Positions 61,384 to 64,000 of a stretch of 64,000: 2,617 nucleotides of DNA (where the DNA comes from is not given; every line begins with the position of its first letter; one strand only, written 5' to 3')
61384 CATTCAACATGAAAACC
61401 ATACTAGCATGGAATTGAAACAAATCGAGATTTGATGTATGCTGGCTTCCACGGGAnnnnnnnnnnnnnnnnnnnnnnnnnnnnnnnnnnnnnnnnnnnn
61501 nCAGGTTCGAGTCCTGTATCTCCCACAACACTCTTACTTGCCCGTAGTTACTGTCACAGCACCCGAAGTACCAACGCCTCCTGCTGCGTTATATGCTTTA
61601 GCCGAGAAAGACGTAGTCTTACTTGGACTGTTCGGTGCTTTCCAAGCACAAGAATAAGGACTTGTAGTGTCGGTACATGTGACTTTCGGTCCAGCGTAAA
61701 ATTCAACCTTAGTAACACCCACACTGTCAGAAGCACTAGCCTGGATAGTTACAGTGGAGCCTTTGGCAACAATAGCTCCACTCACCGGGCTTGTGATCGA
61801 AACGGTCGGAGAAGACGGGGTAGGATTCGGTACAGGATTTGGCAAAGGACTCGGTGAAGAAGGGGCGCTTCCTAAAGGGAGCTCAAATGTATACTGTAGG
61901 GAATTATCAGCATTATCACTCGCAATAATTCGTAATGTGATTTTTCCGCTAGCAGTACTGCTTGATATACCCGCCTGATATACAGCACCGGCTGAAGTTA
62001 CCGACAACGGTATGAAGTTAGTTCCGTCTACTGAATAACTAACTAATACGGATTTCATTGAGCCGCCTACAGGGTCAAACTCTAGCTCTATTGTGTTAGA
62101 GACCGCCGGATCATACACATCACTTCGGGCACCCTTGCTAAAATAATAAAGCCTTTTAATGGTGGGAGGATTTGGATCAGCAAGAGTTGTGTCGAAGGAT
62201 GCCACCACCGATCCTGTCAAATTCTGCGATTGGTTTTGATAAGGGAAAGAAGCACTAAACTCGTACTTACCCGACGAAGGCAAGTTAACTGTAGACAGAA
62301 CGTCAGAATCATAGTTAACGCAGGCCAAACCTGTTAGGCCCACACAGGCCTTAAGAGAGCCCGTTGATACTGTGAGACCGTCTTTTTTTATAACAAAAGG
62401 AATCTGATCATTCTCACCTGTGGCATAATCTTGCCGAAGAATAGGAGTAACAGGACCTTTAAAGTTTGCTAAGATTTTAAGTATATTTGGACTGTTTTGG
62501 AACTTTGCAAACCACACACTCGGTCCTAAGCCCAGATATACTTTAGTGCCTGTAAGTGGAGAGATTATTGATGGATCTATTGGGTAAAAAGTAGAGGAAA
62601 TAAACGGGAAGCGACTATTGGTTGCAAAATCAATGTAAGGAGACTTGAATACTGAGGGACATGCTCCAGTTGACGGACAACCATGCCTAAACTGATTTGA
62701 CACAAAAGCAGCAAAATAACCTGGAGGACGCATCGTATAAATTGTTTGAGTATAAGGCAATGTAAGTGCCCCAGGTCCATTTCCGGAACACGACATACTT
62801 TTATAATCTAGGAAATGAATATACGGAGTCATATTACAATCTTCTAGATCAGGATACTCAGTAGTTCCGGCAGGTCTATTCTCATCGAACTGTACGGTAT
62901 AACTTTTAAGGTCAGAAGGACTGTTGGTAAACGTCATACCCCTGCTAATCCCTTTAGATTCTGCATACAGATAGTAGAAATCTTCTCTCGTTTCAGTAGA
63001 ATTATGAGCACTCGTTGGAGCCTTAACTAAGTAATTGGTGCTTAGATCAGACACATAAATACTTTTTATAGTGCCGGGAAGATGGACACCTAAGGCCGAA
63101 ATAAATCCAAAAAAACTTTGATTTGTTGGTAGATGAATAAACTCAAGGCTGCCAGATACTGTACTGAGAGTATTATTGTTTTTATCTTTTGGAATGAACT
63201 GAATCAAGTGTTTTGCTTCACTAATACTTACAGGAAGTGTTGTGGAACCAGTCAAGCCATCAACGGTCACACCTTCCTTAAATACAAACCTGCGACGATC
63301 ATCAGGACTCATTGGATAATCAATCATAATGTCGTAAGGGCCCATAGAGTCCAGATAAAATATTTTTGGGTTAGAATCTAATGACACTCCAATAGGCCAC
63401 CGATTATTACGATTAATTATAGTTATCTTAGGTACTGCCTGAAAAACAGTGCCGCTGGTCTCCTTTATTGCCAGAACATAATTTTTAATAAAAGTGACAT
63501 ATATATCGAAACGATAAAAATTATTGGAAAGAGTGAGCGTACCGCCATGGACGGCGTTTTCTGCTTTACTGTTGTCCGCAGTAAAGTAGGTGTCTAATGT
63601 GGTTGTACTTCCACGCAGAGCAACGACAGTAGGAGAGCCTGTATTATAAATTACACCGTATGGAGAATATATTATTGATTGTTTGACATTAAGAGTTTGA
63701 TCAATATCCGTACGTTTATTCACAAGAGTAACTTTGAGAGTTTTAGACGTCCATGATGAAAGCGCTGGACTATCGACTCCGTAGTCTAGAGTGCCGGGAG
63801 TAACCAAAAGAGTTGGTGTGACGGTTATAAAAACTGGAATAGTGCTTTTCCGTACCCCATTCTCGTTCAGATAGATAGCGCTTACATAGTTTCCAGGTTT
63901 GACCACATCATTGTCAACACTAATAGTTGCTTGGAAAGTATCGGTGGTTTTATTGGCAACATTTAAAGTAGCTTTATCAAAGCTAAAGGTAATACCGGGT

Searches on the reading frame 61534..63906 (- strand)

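Call 17: search_protein_families(library=pfam, proteins=[window:61534-63906:-], max_evalue=0.00001)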
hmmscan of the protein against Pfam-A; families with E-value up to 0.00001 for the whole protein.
window:61534-63906:- (790 aa): 1 family
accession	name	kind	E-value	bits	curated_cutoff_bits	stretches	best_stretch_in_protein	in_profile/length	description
PF17957.7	Big_7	-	8.1e-19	68.5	24.1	1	700-768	1-69/70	Bacterial Ig domain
